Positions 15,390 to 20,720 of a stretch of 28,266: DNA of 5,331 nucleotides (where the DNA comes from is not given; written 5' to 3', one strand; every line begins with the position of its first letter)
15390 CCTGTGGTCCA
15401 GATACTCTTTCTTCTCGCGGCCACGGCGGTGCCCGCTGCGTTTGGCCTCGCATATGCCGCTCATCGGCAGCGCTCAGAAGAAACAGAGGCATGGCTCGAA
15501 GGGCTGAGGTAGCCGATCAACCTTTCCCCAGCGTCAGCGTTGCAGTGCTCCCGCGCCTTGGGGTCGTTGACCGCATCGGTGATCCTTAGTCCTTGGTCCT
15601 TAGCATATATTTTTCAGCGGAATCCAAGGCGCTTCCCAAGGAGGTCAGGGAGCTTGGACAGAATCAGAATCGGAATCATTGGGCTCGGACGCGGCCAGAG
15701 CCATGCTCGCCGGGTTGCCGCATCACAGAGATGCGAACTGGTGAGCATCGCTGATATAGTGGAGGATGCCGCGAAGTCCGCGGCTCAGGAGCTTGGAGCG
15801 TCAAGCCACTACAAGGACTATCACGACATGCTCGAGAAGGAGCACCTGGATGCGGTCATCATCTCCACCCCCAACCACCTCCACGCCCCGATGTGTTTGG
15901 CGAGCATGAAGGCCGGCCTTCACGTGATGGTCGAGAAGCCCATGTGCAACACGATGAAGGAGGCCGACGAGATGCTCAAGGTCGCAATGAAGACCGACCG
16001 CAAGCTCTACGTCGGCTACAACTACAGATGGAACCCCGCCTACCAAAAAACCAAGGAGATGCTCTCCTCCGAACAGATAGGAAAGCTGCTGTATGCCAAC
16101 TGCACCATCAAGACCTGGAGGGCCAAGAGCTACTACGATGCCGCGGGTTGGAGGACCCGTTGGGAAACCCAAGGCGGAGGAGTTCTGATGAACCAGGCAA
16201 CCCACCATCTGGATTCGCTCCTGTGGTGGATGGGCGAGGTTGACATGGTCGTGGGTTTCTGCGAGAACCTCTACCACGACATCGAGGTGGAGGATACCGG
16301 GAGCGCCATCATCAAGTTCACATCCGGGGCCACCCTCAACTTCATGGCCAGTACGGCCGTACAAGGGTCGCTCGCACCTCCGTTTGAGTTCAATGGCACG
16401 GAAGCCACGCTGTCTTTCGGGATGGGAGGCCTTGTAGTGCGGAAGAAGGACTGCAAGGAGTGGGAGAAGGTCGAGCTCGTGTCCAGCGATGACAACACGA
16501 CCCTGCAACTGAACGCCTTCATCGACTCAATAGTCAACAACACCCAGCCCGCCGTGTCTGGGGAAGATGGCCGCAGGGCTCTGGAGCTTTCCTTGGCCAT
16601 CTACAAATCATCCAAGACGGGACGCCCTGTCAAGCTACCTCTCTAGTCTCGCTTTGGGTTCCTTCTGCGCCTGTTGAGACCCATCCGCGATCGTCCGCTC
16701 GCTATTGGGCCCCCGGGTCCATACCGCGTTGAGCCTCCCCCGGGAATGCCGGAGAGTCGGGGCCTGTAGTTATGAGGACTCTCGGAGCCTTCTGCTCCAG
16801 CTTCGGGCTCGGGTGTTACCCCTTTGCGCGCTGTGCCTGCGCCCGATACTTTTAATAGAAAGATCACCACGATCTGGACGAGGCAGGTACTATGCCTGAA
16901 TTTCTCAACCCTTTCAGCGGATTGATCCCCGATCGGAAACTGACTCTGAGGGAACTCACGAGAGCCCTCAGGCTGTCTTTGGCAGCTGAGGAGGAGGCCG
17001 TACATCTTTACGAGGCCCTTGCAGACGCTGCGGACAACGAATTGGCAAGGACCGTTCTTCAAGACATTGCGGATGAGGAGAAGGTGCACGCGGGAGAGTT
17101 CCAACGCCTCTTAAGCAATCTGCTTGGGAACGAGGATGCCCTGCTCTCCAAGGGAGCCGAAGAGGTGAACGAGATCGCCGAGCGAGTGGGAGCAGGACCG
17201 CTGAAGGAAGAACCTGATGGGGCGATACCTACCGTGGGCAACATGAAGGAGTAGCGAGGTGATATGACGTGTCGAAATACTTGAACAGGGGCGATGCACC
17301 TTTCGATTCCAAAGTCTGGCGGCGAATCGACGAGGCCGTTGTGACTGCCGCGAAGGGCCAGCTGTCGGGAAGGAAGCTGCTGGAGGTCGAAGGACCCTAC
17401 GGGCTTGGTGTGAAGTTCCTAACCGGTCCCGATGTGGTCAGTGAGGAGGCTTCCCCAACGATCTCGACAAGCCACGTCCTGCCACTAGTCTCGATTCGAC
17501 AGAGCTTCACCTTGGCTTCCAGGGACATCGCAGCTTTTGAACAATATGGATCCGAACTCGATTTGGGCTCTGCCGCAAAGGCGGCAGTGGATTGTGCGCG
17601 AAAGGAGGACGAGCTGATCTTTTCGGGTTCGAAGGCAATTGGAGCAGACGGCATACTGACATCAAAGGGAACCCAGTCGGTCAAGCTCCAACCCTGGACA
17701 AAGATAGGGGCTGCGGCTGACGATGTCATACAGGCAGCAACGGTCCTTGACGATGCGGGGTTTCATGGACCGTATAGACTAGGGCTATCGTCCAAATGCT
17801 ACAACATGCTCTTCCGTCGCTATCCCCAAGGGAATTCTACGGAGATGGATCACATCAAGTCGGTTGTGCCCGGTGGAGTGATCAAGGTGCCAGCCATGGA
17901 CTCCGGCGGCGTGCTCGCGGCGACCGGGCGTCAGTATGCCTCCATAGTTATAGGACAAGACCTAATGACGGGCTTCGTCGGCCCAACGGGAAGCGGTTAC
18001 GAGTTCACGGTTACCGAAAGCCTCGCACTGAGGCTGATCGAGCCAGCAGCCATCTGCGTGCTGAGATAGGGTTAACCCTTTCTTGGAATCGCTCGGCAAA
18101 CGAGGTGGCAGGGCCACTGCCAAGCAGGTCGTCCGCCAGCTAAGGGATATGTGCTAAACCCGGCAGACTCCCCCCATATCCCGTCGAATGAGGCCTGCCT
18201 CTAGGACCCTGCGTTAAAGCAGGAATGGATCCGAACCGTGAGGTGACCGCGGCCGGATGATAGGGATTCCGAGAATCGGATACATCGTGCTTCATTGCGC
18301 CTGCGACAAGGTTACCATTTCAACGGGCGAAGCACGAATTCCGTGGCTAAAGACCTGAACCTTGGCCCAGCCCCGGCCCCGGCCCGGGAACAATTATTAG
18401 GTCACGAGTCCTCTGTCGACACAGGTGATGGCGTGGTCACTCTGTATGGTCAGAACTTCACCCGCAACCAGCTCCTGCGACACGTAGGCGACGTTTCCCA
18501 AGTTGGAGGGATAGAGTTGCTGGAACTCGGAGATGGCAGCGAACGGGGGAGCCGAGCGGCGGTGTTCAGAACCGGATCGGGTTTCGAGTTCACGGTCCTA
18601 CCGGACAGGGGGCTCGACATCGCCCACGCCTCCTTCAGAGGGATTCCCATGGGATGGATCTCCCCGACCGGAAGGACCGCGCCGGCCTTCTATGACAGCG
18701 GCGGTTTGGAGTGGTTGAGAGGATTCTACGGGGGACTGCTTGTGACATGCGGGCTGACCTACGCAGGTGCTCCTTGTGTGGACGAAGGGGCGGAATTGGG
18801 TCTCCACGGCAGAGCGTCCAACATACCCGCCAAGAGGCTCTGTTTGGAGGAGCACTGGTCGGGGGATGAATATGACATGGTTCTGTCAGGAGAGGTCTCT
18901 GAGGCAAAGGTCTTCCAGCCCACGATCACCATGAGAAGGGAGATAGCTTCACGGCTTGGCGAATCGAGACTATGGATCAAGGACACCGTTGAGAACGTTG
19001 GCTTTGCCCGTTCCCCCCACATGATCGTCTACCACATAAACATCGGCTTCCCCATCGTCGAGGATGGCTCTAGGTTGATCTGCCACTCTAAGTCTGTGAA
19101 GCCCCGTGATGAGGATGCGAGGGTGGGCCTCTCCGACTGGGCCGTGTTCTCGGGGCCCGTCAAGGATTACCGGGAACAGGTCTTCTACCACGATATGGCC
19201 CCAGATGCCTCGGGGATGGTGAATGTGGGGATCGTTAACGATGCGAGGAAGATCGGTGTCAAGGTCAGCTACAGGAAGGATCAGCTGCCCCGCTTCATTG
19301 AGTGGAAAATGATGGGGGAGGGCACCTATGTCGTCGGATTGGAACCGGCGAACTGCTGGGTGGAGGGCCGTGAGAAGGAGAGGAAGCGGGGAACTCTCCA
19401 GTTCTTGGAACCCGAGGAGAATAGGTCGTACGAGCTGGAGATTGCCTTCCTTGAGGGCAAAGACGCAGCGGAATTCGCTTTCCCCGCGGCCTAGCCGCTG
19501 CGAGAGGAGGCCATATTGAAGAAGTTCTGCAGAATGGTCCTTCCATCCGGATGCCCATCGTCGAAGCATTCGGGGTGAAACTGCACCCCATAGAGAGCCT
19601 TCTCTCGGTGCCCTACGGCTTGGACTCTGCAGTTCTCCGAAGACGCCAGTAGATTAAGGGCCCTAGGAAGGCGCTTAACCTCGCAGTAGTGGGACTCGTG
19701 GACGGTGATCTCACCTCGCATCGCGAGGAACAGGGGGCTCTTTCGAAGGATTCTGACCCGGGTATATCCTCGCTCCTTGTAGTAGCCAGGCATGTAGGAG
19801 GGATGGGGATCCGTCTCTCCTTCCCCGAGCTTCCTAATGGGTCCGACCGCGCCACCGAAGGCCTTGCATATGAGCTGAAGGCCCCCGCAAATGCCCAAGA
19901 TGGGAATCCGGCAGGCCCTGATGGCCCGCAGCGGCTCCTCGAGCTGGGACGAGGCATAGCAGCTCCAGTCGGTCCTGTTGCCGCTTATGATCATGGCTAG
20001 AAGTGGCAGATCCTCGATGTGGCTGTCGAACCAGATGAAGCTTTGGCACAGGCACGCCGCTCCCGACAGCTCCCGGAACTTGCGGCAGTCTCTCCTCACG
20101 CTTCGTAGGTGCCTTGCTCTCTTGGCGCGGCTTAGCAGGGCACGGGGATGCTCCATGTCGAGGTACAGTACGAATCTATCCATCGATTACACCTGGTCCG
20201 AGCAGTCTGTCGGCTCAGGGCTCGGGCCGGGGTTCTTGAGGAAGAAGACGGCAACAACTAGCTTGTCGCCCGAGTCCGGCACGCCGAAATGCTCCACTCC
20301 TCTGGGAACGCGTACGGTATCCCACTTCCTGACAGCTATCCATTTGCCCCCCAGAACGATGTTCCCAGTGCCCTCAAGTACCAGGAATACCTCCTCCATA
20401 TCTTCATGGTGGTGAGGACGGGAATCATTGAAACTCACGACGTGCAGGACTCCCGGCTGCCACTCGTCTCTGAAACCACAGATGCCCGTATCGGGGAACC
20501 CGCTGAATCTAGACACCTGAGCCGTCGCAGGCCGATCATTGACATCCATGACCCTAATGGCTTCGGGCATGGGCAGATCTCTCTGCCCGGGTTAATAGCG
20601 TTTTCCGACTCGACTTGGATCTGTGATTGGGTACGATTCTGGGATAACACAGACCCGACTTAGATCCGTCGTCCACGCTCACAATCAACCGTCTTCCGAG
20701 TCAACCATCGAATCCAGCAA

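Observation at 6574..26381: PUL-like cluster for sulfated or complex glycan catabolism in an archaeal-type genome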

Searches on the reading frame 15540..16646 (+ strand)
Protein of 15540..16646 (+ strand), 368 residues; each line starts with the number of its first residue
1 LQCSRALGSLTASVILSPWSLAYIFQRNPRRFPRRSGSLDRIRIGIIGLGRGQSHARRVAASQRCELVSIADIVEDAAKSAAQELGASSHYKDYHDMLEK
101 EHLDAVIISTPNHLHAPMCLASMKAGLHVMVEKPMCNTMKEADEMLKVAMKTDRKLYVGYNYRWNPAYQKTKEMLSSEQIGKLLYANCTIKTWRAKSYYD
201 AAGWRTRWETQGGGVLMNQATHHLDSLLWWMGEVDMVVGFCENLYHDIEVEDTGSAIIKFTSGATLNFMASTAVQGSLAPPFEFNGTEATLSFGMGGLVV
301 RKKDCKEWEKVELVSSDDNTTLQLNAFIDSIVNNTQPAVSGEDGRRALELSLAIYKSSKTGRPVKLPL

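Call 5: search_protein_families(library=pfam, proteins=[window:15540-16646:+], max_evalue=0.01)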
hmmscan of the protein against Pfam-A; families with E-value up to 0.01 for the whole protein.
window:15540-16646:+ (368 aa): 4 families
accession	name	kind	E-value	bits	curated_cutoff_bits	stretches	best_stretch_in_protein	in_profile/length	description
PF01408.29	GFO_IDH_MocA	-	5.9e-28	98.4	24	1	42-160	1-120/120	Oxidoreductase family, NAD-binding Rossmann fold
PF02894.22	GFO_IDH_MocA_C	-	1.5e-27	97.3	22.9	1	172-366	1-218/218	Oxidoreductase family, C-terminal alpha/beta domain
PF22725.1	GFO_IDH_MocA_C3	-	2.5e-27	95.8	27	1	168-291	1-123/124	GFO/IDH/MocA C-terminal domain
PF03447.22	NAD_binding_3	-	0.0047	18.1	24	1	52-158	6-115/116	Homoserine dehydrogenase, NAD binding domain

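Call 22: search_solved_structures(query=window:15540-16646:+, max_evalue=0.00001)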
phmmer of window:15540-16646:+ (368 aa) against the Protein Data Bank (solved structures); distinct sequences matched with E-value up to 0.00001: 90 (the best 60 are shown).
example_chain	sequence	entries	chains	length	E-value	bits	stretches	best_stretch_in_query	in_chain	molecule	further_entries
3q2i_A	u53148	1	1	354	6.8e-48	166.8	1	41-368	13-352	dehydrogenase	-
3q2k_A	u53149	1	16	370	2.4e-41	145.2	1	41-368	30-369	oxidoreductase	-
8tdi_L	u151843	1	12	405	1.7e-33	119.4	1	62-272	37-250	P2B11 Glucuronide-3-dehydrogenase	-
9m3d_B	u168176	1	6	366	3.6e-33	118.3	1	40-366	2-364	DgpA1 from W974-1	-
3ezy_A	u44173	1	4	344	4.2e-30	108.2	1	42-366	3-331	Dehydrogenase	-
7xr9_A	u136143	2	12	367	1.1e-28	103.6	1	39-240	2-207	DgpA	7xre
3cea_A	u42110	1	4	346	2.6e-28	102.3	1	42-366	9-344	Myo-inositol 2-dehydrogenase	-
1evj_A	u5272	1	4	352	5.6e-28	101.2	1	45-365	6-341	GLUCOSE-FRUCTOSE OXIDOREDUCTASE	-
1ofg_A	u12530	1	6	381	1.9e-27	99.5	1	43-365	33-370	GLUCOSE-FRUCTOSE OXIDOREDUCTASE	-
1ryd_A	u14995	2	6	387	2e-27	99.4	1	43-365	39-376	glucose-fructose oxidoreductase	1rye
1h6a_A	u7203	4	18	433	2.8e-27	98.9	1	43-365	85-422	PRECURSOR FORM OF GLUCOSE-FRUCTOSE OXIDOREDUCTASE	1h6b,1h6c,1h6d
3e18_A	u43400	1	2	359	2.4e-26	95.9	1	38-290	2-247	oxidoreductase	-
1zh8_A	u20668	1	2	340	2.9e-26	95.6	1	39-306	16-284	oxidoreductase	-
5a02_A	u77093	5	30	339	4.3e-24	88.4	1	46-366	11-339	ALDOSE-ALDOSE OXIDOREDUCTASE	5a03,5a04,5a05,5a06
5ya8_A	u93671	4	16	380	3.7e-23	85.4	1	65-294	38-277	Scyllo-inositol dehydrogenase with L-glucose dehydrogenase activity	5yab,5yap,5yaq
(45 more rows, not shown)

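Call 34: search_protein_families(library=ncbifam, proteins=[window:15540-16646:+], max_evalue=0.01)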
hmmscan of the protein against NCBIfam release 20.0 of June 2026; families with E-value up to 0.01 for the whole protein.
window:15540-16646:+ (368 aa): 9 families
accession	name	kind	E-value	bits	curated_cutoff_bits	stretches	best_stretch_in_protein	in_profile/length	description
TIGR04380.1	myo_inos_iolG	equivalog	4.1e-46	157.4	355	1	42-365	2-330/330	inositol 2-dehydrogenase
NF040723.1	UDP-GlcNAcDh_Arch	equivalog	2.3e-40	139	450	1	42-359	1-302/302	UDP-N-acetylglucosamine 3-dehydrogenase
NF052479.1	LevoglcsnDh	equivalog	1.9e-33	115.7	650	1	68-251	39-222/386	levoglucosan dehydrogenase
NF041392.1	XylDh_Gfo6_Halo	equivalog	1.7e-24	86.2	350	1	40-366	15-350/350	D-xylose 1-dehydrogenase Gfo6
NF008607.0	PRK11579.1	subfamily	2.6e-24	85.9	330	1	40-237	3-195/346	oxidoreductase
NF052679.1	InsChiInosDhIolG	equivalog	1.7e-21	76.6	540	1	42-199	3-164/343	bifunctional inositol 2-dehydrogenase/D-chiro-inositol 1-dehydrogenase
NF058561.1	BT_2158_fam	equivalog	6.5e-18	64.6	750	1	44-188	36-182/487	glycoside 3-dehydrogenase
NF058563.1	BT_2159_fam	equivalog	5.3e-12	45.4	650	1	42-184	1-144/350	disaccharide 3-dehydrogenase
NF007574.0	PRK10206.1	equivalog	4.7e-10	39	352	1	45-256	6-212/345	oxidoreductase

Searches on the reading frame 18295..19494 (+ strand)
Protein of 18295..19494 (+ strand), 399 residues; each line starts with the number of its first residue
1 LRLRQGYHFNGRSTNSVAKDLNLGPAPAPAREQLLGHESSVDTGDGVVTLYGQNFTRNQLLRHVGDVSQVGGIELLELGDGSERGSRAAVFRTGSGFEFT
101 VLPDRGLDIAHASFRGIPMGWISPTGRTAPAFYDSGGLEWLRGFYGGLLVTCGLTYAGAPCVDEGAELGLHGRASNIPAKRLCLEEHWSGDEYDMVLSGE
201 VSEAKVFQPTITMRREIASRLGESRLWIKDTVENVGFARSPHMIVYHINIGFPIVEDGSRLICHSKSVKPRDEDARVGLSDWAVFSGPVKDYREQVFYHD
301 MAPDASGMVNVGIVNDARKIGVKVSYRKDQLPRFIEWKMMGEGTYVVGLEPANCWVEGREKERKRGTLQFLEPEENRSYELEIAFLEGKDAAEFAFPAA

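Call 6: search_protein_families(library=pfam, proteins=[window:18295-19494:+], max_evalue=0.01)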
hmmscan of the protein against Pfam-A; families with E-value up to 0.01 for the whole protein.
window:18295-19494:+ (399 aa): 1 family
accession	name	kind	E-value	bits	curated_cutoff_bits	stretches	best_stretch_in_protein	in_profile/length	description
PF14486.12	DUF4432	-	2.4e-109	365.2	32.5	1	84-383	2-302/304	Domain of unknown function (DUF4432)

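Call 26: search_solved_structures(query=window:18295-19494:+, max_evalue=0.01)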
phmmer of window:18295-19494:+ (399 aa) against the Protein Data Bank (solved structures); distinct sequences matched with E-value up to 0.01: 1.
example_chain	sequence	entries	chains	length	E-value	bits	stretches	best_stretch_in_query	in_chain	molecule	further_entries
3ty1_A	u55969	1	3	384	2e-39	139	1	73-387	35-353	Hypothetical aldose 1-epimerase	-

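Call 34: search_protein_families(library=ncbifam, proteins=[window:18295-19494:+], max_evalue=0.01)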
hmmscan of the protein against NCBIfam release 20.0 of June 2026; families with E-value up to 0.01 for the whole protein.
window:18295-19494:+ (399 aa): 0 families

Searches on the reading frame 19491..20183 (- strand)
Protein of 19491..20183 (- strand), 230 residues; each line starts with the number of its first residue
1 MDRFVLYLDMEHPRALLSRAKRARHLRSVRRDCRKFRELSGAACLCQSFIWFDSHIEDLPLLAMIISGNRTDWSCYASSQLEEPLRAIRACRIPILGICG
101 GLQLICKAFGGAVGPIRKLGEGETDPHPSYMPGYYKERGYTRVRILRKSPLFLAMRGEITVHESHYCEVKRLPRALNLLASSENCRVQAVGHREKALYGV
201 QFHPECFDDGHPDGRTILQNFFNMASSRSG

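Call 6: search_protein_families(library=pfam, proteins=[window:19491-20183:-], max_evalue=0.01)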
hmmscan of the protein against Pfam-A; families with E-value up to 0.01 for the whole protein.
window:19491-20183:- (230 aa): 3 families
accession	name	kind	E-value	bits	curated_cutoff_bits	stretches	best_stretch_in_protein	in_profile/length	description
PF00117.34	GATase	-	5.5e-21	75.5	22.8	1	80-222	60-187/190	Glutamine amidotransferase class-I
PF07722.19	Peptidase_C26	-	9.6e-13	48.8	20.5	1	86-205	99-219/219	Peptidase C26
PF07685.20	GATase_3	-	0.00011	22.4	27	1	75-114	58-97/196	CobB/CobQ-like glutamine amidotransferase domain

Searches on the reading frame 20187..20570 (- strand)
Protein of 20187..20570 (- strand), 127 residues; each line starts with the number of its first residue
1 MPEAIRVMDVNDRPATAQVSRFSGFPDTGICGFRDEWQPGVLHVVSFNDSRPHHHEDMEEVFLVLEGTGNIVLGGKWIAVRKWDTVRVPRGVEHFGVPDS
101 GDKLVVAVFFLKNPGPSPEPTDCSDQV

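Call 42: search_protein_families(library=pfam, proteins=[window:20187-20570:-], max_evalue=0.1)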
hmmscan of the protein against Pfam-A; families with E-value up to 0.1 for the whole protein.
window:20187-20570:- (127 aa): 6 families
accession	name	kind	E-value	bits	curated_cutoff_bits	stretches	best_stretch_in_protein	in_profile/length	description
PF07883.17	Cupin_2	-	2e-09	37.5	27.2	1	50-95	11-55/70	Cupin domain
PF02311.25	AraC_binding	-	6.3e-05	23.2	21.1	1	49-103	14-68/135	AraC-like ligand binding domain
PF03079.20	ARD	-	0.0034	18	27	1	51-115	86-154/157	ARD/ARD' family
PF00190.28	Cupin_1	-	0.028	14.4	22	1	51-115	47-119/151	Cupin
PF12852.13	Cupin_6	-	0.062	13.5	26.7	1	60-102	36-80/183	Cupin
PF05899.18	Cupin_3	-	0.065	13.4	23.5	1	57-92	24-60/74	EutQ-like cupin domain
